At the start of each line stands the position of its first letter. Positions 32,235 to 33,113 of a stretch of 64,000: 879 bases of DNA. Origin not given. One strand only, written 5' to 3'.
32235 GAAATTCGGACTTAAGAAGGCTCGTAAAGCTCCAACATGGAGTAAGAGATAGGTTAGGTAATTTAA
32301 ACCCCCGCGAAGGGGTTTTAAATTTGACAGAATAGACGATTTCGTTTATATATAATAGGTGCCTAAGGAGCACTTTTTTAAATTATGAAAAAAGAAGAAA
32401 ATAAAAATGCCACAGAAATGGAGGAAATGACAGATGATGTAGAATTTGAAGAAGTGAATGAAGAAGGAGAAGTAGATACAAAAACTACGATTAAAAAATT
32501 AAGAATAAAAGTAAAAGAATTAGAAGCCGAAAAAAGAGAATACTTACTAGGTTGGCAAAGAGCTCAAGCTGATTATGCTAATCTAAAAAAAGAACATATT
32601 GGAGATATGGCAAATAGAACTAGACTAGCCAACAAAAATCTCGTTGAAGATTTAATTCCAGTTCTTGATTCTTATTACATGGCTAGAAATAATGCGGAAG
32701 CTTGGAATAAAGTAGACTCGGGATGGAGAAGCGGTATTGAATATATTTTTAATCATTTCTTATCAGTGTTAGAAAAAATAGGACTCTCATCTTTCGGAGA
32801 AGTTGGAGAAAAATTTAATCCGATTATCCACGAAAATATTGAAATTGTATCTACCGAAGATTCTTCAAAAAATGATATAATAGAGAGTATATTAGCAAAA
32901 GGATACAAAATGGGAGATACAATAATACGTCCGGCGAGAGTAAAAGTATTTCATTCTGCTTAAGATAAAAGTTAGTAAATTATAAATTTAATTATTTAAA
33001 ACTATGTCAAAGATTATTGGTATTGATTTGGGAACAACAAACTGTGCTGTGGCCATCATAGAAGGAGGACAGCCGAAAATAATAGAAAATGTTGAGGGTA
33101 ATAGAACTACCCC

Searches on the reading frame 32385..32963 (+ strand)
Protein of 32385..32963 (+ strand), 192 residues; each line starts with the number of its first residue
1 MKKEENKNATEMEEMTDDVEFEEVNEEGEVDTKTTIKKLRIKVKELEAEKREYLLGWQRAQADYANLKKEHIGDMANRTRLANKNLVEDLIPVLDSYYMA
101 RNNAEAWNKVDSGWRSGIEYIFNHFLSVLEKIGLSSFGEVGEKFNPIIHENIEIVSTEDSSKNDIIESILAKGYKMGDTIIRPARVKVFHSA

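Call 3: search_protein_families(library=pfam, proteins=[window:32385-32963:+], max_evalue=1)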
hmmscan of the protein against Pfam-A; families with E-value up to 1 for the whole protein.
window:32385-32963:+ (192 aa): 2 families
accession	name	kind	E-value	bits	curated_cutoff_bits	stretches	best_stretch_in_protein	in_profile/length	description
PF01025.24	GrpE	-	1.1e-33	116.7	25.8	1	27-188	4-163/165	GrpE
PF12329.13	TMF_DNA_bd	-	0.029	14.8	35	1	29-70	28-69/74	TATA element modulatory factor 1 DNA binding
